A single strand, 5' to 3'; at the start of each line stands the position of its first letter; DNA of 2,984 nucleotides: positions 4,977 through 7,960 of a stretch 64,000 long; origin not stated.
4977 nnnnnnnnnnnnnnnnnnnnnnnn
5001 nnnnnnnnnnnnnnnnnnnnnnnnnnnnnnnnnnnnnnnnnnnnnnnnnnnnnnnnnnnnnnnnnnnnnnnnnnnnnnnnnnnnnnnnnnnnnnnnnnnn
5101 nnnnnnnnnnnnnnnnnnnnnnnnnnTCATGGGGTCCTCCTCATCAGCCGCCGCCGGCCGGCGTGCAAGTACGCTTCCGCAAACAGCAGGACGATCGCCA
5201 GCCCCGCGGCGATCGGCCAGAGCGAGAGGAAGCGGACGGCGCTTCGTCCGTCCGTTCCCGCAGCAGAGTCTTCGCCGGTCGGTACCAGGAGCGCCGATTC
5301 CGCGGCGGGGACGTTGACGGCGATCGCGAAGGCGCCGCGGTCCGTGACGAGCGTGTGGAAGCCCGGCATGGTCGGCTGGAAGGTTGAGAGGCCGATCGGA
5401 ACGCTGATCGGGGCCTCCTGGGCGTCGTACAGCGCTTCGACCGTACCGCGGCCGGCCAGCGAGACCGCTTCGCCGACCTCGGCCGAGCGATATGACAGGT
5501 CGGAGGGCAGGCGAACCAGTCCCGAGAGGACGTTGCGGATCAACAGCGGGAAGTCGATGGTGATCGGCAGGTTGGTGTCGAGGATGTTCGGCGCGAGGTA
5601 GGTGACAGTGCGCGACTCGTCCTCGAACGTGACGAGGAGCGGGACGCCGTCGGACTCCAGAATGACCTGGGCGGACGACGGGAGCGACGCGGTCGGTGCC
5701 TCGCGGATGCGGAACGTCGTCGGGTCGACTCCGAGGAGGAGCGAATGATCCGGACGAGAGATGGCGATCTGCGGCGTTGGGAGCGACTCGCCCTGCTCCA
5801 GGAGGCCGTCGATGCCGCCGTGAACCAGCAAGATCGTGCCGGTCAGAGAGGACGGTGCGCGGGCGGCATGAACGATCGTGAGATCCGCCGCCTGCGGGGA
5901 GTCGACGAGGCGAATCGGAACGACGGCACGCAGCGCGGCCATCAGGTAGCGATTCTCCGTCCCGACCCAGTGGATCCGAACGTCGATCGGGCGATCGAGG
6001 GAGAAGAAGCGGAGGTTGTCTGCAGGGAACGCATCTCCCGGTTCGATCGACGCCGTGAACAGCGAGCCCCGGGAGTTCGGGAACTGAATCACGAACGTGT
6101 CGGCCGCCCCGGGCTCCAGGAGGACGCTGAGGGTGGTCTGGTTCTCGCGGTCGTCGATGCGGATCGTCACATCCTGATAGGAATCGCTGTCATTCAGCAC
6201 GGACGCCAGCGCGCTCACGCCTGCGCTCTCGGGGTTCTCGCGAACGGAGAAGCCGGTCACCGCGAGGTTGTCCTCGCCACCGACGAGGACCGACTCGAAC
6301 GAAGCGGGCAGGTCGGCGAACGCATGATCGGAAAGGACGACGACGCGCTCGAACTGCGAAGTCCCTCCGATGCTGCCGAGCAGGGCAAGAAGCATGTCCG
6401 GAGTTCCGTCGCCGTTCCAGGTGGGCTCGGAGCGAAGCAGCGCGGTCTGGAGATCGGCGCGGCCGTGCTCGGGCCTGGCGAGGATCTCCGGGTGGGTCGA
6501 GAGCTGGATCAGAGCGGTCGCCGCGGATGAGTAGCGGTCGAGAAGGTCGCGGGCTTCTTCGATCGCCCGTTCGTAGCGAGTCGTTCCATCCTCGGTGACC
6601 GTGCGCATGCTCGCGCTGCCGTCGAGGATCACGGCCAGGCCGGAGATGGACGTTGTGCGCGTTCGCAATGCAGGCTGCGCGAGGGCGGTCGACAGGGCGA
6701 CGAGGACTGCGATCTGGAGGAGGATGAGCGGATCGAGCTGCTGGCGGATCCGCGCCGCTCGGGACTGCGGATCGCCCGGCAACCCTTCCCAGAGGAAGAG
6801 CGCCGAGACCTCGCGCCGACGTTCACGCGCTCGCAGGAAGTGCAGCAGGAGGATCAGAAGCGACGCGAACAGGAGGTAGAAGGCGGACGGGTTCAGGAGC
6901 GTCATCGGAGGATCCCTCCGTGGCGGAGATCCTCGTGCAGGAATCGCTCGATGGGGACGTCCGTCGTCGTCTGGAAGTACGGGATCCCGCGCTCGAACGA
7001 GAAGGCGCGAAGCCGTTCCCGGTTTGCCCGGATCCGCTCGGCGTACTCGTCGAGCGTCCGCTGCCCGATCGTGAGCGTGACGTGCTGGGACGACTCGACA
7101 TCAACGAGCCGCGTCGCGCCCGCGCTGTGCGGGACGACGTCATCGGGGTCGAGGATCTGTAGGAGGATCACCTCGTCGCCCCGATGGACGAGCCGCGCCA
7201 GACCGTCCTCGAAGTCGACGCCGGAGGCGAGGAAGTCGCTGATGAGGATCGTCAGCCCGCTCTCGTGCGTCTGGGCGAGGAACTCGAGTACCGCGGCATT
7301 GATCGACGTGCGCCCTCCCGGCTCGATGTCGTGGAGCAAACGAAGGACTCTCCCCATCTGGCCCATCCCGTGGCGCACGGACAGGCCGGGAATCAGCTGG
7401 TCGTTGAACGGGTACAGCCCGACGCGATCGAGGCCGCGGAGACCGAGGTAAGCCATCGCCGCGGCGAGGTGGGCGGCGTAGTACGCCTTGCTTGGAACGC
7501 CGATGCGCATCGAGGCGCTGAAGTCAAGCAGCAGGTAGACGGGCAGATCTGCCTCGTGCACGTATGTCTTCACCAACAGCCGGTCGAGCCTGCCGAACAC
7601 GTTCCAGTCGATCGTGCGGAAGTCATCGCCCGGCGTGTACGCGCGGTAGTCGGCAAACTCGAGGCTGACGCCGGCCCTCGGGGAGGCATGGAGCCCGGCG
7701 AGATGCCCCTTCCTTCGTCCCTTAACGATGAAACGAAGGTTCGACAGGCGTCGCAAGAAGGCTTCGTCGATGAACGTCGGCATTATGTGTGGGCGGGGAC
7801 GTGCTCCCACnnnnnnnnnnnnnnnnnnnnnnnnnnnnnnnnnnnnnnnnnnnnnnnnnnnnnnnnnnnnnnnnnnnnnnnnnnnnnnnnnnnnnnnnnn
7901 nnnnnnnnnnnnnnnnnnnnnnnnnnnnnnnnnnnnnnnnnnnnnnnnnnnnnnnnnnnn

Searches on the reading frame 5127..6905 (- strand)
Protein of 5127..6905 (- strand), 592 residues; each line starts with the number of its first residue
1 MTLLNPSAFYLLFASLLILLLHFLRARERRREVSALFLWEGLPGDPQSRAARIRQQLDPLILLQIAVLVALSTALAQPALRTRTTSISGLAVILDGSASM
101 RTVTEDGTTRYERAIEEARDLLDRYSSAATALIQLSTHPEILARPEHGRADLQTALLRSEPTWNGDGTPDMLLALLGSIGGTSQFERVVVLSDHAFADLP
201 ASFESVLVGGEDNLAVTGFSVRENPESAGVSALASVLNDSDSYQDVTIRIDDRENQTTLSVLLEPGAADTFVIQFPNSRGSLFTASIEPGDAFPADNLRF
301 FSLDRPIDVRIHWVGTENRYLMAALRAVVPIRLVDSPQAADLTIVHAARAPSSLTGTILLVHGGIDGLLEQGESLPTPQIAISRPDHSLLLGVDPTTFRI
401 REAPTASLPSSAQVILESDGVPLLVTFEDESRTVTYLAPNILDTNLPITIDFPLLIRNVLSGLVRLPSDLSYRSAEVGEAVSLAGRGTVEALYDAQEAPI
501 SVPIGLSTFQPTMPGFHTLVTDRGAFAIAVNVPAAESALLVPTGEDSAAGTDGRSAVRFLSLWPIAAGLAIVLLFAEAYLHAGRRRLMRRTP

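Call 55: search_protein_families(library=pfam, proteins=[window:5127-6905:-], max_evalue=0.00001)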
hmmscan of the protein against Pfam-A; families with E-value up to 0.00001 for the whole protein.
window:5127-6905:- (592 aa): 2 families
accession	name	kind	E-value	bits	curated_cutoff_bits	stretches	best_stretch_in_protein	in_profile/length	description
PF07584.16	BatA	-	1.2e-08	35.7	25.9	1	1-78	1-77/77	Aerotolerance regulator N-terminal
PF13519.12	VWA_2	-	1.6e-08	35.6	27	1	91-175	2-82/107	von Willebrand factor type A domain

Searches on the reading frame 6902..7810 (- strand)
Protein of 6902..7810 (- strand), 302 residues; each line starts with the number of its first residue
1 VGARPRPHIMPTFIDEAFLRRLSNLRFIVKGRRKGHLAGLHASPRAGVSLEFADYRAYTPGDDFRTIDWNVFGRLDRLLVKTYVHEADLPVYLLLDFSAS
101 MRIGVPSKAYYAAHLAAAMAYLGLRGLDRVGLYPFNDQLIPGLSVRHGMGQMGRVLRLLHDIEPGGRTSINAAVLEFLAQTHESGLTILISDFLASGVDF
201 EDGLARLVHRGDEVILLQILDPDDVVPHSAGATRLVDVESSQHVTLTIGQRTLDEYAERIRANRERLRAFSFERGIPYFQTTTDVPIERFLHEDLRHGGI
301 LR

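Call 55: search_protein_families(library=pfam, proteins=[window:6902-7810:-], max_evalue=0.00001)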
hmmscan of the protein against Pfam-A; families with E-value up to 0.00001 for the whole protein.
window:6902-7810:- (302 aa): 1 family
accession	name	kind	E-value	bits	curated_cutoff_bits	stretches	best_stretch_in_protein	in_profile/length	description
PF01882.25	DUF58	-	3.2e-39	134.8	23.4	1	54-265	1-215/216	Protein of unknown function DUF58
